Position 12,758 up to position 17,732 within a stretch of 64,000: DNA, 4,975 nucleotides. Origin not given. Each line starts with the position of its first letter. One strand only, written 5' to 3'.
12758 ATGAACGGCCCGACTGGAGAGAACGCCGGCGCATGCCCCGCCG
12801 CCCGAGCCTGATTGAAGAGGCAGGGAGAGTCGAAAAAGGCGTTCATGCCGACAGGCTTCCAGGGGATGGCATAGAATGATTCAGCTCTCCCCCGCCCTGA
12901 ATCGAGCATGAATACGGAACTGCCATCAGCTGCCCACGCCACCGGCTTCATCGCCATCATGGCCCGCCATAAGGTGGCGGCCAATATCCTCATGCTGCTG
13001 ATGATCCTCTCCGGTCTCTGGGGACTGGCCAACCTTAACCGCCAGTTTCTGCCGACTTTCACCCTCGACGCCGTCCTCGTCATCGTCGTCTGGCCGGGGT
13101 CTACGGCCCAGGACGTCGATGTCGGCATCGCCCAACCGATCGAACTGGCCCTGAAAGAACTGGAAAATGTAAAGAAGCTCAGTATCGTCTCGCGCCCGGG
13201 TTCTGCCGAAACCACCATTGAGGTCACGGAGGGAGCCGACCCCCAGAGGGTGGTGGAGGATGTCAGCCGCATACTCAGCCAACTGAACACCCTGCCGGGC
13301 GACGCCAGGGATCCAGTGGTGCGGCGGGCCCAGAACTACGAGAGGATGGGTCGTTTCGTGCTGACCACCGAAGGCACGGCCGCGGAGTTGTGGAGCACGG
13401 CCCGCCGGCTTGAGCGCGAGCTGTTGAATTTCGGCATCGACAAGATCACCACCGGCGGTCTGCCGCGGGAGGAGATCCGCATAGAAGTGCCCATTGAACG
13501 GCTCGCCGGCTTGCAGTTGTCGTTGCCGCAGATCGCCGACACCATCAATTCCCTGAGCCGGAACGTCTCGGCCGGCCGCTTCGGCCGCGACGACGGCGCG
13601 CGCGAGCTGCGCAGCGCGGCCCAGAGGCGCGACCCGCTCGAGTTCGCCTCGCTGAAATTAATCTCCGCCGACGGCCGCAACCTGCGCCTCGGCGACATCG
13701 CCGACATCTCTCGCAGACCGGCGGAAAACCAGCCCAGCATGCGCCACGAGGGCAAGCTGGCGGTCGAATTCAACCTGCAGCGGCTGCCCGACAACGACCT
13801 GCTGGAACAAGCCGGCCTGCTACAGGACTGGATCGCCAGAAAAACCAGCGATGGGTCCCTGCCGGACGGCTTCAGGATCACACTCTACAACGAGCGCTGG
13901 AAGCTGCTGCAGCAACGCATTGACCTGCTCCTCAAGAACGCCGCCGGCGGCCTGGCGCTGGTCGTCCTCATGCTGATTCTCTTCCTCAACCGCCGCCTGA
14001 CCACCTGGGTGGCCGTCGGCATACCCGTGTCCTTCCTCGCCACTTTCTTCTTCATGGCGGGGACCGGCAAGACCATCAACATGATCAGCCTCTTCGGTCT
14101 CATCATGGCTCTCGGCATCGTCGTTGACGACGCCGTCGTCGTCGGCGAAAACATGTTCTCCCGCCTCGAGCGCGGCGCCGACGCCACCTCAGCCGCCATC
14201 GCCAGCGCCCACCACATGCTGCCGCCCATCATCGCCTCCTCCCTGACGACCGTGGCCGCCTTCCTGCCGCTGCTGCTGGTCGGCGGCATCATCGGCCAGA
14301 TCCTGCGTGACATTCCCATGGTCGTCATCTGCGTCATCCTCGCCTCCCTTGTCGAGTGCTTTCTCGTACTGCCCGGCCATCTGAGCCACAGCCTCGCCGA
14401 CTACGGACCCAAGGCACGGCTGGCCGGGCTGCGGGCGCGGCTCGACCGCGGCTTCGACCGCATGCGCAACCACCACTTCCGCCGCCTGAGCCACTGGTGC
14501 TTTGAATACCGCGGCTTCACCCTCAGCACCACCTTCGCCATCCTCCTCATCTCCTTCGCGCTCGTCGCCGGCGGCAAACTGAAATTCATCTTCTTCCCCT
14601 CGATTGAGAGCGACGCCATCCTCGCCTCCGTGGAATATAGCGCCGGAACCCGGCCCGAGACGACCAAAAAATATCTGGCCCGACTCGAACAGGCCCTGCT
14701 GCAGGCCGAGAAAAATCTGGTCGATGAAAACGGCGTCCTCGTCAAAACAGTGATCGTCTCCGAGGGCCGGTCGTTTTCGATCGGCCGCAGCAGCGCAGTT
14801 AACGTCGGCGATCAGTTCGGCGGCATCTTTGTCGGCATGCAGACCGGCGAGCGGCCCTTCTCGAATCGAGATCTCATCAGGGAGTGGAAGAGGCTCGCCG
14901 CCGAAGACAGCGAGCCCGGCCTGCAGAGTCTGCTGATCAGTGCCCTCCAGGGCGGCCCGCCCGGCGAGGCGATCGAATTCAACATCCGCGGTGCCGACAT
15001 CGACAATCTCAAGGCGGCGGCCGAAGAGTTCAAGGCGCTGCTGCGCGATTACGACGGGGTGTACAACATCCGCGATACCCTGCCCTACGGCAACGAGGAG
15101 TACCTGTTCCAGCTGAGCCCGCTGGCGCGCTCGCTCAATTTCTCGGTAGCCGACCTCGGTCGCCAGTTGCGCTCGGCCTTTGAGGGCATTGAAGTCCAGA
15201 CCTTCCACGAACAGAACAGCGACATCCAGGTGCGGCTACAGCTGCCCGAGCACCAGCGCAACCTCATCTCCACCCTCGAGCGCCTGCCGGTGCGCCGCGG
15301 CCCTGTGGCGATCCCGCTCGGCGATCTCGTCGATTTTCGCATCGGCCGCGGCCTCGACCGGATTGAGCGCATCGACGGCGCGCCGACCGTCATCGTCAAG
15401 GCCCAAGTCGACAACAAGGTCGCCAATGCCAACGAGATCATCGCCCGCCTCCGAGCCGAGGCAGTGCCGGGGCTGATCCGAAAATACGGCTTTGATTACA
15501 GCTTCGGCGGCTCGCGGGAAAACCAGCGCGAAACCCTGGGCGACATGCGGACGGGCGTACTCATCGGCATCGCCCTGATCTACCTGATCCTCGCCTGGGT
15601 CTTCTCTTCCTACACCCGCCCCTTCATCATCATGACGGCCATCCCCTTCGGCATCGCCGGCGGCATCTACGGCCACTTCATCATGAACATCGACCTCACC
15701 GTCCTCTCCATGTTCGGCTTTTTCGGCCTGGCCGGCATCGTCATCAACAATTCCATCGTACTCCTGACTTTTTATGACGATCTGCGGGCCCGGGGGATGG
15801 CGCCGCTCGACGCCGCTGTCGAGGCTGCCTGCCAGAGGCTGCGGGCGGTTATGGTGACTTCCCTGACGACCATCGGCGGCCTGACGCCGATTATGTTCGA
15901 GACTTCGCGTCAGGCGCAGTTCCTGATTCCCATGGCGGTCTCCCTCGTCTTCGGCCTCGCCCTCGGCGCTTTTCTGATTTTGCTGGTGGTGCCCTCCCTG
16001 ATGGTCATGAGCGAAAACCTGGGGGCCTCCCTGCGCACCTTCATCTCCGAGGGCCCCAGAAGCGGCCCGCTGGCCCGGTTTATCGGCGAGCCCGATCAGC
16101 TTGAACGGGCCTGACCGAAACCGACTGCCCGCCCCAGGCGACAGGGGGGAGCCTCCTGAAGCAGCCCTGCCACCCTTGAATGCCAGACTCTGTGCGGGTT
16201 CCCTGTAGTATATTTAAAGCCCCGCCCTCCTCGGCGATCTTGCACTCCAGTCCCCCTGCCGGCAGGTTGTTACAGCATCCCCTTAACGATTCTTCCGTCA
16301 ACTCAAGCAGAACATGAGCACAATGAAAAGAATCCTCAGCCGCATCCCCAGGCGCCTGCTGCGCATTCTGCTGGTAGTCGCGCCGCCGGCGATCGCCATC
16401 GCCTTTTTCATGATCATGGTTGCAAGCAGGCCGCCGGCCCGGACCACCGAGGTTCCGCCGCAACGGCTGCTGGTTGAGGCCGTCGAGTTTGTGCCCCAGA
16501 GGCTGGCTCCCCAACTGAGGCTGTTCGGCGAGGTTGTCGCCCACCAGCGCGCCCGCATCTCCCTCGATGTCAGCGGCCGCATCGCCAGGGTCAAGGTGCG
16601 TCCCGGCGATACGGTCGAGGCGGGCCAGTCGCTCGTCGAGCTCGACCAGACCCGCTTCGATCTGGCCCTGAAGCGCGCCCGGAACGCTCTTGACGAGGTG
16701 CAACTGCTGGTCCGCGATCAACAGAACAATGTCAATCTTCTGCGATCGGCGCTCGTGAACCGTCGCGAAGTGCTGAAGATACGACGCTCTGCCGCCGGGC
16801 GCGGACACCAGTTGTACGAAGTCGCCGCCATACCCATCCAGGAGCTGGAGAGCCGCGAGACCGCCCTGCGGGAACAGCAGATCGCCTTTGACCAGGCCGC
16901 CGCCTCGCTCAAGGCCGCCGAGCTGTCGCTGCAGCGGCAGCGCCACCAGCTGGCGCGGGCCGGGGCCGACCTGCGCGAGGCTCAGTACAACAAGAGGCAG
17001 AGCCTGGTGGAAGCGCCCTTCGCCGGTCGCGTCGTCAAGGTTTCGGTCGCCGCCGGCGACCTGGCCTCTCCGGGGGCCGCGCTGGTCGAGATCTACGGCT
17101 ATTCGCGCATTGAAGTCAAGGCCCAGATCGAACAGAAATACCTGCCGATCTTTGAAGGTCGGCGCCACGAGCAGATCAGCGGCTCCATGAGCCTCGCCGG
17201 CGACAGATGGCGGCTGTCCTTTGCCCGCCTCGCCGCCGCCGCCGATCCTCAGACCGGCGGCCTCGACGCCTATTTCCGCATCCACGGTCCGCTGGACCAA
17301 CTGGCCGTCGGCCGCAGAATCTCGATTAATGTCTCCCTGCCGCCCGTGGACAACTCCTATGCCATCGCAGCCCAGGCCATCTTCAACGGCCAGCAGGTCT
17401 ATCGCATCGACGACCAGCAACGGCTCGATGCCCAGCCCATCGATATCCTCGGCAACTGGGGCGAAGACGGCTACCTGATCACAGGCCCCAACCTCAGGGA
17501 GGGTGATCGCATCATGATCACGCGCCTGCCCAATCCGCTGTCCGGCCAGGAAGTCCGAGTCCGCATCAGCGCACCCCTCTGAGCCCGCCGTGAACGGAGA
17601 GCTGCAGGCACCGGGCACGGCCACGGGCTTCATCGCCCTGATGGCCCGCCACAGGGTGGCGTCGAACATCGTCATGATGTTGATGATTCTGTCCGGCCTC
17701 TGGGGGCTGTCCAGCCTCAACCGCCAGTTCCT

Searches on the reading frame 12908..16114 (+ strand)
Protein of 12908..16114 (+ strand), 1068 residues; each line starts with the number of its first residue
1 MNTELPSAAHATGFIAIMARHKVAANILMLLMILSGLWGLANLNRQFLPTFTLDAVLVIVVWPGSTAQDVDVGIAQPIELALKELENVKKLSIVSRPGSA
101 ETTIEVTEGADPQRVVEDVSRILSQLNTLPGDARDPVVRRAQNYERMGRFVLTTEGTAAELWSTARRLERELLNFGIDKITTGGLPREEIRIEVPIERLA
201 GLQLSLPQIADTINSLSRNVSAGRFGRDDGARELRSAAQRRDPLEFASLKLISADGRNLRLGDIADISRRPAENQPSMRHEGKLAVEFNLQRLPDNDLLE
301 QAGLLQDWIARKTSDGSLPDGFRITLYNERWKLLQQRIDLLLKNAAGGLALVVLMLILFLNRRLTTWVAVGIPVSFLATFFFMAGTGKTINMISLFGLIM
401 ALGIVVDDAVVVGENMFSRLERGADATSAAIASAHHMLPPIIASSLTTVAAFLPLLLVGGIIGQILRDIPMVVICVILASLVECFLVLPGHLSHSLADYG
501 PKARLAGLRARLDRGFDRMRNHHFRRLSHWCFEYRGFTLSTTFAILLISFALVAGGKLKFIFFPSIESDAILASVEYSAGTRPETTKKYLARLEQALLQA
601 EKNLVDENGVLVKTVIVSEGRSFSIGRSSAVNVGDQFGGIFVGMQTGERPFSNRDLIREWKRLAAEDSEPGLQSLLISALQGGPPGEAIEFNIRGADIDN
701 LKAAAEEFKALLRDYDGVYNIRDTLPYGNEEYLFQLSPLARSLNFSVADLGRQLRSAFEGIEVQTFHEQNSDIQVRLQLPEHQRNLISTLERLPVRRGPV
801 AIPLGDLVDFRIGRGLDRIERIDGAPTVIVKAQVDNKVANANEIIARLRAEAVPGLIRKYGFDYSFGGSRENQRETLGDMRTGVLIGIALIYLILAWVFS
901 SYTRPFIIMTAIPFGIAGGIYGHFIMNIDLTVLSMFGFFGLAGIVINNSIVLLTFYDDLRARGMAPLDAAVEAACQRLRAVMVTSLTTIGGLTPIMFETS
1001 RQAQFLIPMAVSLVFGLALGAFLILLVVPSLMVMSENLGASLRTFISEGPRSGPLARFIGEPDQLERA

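Call 10: search_protein_families(library=pfam, proteins=[window:12908-16114:+], max_evalue=0.001)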
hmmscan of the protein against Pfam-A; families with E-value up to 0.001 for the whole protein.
window:12908-16114:+ (1068 aa): 1 family
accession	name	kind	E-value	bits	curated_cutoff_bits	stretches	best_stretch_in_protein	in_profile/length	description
PF00873.25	ACR_tran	-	4.4e-138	462.1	28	1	17-1034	4-1019/1021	AcrB/AcrD/AcrF family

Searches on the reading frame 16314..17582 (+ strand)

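Call 10: search_protein_families(library=pfam, proteins=[window:16314-17582:+], max_evalue=0.001)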
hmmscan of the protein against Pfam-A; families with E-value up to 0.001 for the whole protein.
window:16314-17582:+ (422 aa): 4 families
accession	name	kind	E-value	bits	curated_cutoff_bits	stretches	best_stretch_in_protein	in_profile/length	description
PF13437.12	HlyD_3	-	3.6e-11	44.2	22.2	1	232-333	2-106/106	HlyD family secretion protein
PF16576.10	HlyD_D23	-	3.9e-11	43.1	30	1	64-280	2-159/214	Barrel-sandwich domain of CusB or HlyD membrane-fusion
PF13533.13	Biotin_lipoyl_2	-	3.7e-10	39.8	29.8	1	81-111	2-32/32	Biotin-lipoyl like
PF00364.28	Biotin_lipoyl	-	1.3e-07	31.8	22.1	0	87-110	14-36/73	Biotin-requiring enzyme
